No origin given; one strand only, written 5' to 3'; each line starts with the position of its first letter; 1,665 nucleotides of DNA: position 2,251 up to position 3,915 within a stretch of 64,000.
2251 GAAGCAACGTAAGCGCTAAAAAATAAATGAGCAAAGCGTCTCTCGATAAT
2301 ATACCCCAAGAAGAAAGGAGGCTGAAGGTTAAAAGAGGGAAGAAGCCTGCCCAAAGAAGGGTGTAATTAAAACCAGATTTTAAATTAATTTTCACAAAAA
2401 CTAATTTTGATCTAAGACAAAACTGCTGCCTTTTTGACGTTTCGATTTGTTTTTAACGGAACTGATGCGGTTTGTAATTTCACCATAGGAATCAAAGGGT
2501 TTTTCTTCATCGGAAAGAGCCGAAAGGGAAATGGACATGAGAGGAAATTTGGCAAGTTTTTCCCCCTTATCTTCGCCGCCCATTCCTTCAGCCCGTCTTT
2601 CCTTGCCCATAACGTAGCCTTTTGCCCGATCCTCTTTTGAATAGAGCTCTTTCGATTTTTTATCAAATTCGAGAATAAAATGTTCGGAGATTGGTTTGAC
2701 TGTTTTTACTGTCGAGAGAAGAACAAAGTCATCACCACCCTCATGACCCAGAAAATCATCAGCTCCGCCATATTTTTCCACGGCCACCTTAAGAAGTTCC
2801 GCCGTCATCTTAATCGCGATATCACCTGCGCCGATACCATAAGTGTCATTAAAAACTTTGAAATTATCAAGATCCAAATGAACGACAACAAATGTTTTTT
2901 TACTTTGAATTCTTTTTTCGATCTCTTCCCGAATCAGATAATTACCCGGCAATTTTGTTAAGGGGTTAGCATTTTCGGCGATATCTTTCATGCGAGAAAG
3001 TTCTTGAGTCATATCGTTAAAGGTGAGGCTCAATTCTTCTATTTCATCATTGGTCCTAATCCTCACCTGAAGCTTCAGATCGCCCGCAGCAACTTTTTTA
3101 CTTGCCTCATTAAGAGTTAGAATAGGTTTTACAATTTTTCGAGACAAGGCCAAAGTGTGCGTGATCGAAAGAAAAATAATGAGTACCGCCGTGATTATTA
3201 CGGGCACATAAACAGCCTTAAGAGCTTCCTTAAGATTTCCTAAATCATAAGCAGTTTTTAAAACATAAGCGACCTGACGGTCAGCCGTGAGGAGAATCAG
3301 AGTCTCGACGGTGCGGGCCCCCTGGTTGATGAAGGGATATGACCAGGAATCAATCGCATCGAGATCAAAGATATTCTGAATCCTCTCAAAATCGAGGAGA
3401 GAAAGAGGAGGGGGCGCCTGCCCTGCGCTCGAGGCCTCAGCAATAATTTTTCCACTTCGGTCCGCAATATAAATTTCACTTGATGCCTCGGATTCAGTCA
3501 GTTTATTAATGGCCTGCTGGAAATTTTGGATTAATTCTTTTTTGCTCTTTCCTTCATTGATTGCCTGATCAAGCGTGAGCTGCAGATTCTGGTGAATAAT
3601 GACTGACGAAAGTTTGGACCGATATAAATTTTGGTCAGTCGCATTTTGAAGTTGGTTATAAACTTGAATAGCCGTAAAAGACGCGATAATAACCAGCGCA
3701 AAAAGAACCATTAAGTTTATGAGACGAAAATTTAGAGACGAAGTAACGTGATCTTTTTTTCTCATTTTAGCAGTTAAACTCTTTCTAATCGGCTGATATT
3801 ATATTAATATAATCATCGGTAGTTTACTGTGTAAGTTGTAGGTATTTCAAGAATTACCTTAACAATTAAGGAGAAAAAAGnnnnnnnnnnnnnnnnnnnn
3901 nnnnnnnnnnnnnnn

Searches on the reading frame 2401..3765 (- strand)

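Call 9: search_protein_families(library=pfam, proteins=[window:2401-3765:-], max_evalue=0.00001)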
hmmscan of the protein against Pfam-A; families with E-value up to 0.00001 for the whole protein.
window:2401-3765:- (454 aa): 2 families
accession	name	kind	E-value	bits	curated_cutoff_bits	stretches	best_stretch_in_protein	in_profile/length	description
PF00990.26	GGDEF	-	2.4e-14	53.8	23.8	1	268-355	5-92/161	Diguanylate cyclase, GGDEF domain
PF00672.30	HAMP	-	4.1e-12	46.7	25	1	207-257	2-52/53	HAMP domain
